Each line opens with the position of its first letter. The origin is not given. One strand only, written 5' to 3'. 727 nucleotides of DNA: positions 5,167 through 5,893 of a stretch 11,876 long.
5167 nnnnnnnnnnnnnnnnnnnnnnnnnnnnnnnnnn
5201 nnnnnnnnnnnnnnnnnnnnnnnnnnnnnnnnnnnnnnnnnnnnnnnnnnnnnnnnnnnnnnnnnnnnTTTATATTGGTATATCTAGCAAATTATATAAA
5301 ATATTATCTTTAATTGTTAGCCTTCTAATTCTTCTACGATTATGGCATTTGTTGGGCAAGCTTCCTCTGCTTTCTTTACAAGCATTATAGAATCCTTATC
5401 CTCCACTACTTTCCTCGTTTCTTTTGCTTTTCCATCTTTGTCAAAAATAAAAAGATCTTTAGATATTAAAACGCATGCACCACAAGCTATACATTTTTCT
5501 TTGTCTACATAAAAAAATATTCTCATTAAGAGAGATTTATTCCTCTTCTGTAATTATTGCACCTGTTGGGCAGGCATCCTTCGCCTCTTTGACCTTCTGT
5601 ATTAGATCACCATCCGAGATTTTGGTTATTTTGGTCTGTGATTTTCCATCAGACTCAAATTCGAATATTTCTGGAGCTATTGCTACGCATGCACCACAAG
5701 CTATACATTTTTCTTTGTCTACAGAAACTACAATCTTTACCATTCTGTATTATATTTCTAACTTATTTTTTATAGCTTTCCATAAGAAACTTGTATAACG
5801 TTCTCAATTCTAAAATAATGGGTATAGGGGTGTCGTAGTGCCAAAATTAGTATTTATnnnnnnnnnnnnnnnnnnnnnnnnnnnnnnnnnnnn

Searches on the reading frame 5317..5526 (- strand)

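Call 3: search_protein_families(library=pfam, proteins=[window:5317-5526:-], max_evalue=1)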
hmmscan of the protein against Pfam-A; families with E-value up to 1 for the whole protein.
window:5317-5526:- (69 aa): 11 families
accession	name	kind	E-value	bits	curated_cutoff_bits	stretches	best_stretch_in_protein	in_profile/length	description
PF13370.11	Fer4_13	-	3.8e-13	50.3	24.5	1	7-63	1-57/58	4Fe-4S single cluster domain of Ferredoxin I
PF13459.11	Fer4_15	-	8.6e-12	46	22.4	1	6-64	2-66/66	4Fe-4S single cluster domain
PF00037.32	Fer4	-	8.3e-08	32.2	21.1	2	6-19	2-15/24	4Fe-4S binding domain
PF12837.12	Fer4_6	-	2.3e-05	24.6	25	1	4-20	1-17/24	4Fe-4S binding domain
PF12797.12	Fer4_2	-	5.3e-05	23.4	24.5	1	5-19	3-17/22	4Fe-4S binding domain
PF12838.12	Fer4_7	-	0.00013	22.8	27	2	11-61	1-52/52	4Fe-4S dicluster domain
PF14697.11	Fer4_21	-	0.0035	17.9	35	1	7-62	3-57/59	4Fe-4S dicluster domain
PF13187.11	Fer4_9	-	0.0065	16.9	27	1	10-20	35-45/52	4Fe-4S dicluster domain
PF13237.11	Fer4_10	-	0.016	15.6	25.5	1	7-19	4-49/53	4Fe-4S dicluster domain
PF12800.12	Fer4_4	-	0.039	14.8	24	1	10-19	2-11/17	4Fe-4S binding domain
PF12798.12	Fer4_3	-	0.43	12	27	0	12-19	1-8/15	4Fe-4S binding domain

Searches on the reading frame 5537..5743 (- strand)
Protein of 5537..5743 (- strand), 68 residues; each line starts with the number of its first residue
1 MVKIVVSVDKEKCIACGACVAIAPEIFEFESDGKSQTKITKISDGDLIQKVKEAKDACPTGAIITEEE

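Call 3: search_protein_families(library=pfam, proteins=[window:5537-5743:-], max_evalue=1)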
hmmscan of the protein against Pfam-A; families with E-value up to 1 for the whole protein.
window:5537-5743:- (68 aa): 16 families
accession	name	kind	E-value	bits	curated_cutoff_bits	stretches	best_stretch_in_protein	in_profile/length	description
PF13459.11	Fer4_15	-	2.7e-16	60.5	22.4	1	6-64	1-65/66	4Fe-4S single cluster domain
PF13370.11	Fer4_13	-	1e-15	58.6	24.5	1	8-64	1-57/58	4Fe-4S single cluster domain of Ferredoxin I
PF00037.32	Fer4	-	2.7e-07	30.6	21.1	2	7-21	2-16/24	4Fe-4S binding domain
PF12837.12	Fer4_6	-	2e-05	24.7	25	1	5-21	1-17/24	4Fe-4S binding domain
PF22117.2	Fer4_Nqo3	-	6.3e-05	23.5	27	1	6-63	4-66/67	NADH-quinone oxidoreductase subunit 3, ferredoxin-like domain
PF12797.12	Fer4_2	-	0.00022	21.4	24.5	1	6-21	3-18/22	4Fe-4S binding domain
PF06902.16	Fer4_19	-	0.00024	21.5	24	1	3-63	5-59/64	Divergent 4Fe-4S mono-cluster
PF12838.12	Fer4_7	-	0.00027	21.8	27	1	12-62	1-52/52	4Fe-4S dicluster domain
PF13187.11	Fer4_9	-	0.0031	17.9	27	1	10-22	34-46/52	4Fe-4S dicluster domain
PF25160.1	LdpA_Fe-S-bd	-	0.0035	17.5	27.6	1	7-24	22-39/49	LdpA Fe-S cluster-binding domain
PF13237.11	Fer4_10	-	0.004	17.5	25.5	1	7-35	3-22/53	4Fe-4S dicluster domain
PF12800.12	Fer4_4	-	0.017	15.9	24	1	11-21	2-12/17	4Fe-4S binding domain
PF14697.11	Fer4_21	-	0.034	14.7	35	1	8-25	3-20/59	4Fe-4S dicluster domain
PF13798.11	PCYCGC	-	0.037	14.4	25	1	11-45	104-138/153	Protein of unknown function with PCYCGC motif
PF13484.11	Fer4_16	-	0.19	13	30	0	12-25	1-14/66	4Fe-4S double cluster binding domain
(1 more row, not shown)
